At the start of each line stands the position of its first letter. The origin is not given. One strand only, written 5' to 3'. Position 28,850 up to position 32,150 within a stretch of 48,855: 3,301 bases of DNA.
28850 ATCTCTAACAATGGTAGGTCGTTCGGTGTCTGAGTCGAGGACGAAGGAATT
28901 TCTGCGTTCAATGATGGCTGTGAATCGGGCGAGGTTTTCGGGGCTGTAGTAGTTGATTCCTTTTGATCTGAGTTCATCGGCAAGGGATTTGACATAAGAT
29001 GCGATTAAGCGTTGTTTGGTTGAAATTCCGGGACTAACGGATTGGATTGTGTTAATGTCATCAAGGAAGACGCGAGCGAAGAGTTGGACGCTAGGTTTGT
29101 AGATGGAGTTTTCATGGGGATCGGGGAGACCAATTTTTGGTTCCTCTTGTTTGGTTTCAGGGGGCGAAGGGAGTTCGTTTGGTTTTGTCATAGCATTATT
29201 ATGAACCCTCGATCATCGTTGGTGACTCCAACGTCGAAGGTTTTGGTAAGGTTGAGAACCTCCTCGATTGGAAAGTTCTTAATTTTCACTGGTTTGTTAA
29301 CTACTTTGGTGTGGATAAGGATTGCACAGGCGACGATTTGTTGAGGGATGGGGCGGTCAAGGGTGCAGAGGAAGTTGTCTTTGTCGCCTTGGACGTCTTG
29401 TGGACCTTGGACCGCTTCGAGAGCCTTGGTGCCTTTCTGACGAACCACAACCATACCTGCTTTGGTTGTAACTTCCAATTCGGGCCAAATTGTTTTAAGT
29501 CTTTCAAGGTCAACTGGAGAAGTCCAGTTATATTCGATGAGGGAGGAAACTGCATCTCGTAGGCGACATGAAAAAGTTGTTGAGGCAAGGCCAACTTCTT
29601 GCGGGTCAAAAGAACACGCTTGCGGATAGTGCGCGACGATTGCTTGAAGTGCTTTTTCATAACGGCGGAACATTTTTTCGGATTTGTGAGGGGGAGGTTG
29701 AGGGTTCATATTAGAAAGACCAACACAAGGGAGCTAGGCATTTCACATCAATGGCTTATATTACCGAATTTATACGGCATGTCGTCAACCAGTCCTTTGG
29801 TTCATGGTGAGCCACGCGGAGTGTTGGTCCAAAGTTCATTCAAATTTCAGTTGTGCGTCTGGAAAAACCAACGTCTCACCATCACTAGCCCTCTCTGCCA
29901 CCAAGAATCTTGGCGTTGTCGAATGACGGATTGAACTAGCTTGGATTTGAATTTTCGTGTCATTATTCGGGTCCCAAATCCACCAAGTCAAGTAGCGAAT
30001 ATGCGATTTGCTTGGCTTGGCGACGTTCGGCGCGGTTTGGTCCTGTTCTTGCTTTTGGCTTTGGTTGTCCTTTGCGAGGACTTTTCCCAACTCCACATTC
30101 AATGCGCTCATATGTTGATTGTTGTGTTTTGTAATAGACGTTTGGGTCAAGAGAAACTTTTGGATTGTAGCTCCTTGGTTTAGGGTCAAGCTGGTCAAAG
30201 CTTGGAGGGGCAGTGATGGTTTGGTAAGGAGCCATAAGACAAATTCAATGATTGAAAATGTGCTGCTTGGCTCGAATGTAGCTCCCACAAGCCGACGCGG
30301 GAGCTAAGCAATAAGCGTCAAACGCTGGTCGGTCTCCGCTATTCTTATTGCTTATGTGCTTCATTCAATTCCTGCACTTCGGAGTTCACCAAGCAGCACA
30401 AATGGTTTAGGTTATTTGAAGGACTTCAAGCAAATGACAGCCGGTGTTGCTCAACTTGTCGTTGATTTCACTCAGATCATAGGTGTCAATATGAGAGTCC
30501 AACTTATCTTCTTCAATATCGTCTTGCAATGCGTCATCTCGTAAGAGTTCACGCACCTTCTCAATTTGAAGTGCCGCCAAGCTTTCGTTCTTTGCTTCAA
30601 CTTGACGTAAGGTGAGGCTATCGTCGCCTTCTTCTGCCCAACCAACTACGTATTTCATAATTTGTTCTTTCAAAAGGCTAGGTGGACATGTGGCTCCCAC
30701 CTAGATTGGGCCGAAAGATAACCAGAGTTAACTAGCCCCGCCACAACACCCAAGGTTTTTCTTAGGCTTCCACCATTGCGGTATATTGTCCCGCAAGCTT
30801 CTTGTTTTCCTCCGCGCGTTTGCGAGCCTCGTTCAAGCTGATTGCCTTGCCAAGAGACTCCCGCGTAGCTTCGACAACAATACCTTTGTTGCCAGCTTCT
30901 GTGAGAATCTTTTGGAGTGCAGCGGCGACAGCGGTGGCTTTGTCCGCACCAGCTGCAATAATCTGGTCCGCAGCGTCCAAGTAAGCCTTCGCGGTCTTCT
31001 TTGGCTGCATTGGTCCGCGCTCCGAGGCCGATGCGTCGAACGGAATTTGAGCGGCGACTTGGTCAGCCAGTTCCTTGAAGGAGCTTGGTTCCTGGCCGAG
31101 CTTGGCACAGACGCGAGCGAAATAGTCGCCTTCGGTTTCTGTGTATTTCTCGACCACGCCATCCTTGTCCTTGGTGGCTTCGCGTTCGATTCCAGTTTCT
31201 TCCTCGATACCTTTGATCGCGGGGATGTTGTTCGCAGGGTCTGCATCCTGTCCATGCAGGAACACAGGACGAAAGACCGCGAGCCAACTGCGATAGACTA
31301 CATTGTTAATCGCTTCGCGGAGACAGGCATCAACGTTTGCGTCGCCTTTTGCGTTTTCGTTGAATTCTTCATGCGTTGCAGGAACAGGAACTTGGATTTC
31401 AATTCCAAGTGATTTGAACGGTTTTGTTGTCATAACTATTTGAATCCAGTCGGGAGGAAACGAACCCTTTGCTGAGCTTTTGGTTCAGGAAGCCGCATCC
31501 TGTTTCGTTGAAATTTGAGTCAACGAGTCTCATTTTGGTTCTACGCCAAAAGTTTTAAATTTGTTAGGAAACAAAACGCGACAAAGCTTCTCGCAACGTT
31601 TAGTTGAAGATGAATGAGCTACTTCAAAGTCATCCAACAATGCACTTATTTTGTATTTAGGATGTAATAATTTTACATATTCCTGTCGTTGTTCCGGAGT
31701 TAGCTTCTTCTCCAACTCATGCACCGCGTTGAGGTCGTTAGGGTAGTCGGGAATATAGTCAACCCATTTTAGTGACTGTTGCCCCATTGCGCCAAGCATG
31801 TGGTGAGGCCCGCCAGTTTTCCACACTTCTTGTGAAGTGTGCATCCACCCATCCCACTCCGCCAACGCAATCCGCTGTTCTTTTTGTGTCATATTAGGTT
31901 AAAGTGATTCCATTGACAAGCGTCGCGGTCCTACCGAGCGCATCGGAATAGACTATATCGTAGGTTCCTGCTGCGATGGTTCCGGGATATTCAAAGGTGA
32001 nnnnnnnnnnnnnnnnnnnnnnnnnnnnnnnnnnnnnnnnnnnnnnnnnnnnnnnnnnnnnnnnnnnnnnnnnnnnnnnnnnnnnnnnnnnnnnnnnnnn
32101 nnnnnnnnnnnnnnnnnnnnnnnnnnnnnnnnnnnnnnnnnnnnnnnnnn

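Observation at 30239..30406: Gene-free 140-nt segment closed by a perfect 12-bp inverted repeat, adjacent to the only motif copy that points against its neighbours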

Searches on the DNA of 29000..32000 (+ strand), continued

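Call 65: search_with_rna_model(model_id=R1, source=window, start=29600, end=30900, filters=off, max_evalue=10)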
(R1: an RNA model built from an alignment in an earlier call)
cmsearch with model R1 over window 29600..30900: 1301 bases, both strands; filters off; matches with E-value up to 10: 11.
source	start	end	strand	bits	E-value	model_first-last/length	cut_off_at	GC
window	29730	29891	-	4.5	1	1-115/115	no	0.46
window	30280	30304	-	4.4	1.1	1-115/115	no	0.72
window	30281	30305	+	3.6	1.7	1-115/115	no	0.72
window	29986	30018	+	2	4.1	1-115/115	no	0.42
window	30067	30082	+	1.6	5.1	1-115/115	no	0.56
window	30066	30081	-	1.5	5.3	1-115/115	no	0.56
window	29942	29981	-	1.2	6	1-115/115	no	0.4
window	30574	30607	-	1.1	6.4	1-115/115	no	0.5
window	30674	30738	-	0.4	9.4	1-115/115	no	0.52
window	29943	29982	+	0.4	9.6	1-115/115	no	0.4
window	30185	30272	+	0.3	9.9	1-115/115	no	0.45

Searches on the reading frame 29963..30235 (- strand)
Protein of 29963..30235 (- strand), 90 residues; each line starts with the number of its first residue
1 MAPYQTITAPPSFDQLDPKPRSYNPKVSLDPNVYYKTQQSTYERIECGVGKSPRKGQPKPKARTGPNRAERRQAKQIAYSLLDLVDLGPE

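Call 14: search_protein_families(library=phrogs, proteins=[window:29963-30235:-], max_evalue=0.01)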
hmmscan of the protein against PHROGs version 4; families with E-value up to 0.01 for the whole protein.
window:29963-30235:- (90 aa): 0 families

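Call 48: find_homologous_proteins(query=window:29963-30235:-, max_evalue=0.001)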
Query window:29963-30235:-: 1 candidates shared short words with the query, none scored E <= 0.001.

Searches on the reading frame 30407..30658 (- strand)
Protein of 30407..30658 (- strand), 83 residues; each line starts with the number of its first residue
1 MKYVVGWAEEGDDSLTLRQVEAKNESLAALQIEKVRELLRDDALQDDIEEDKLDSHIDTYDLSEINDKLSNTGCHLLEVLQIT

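Call 14: search_protein_families(library=phrogs, proteins=[window:30407-30658:-], max_evalue=0.01)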
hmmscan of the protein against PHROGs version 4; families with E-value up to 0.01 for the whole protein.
window:30407-30658:- (83 aa): 0 families
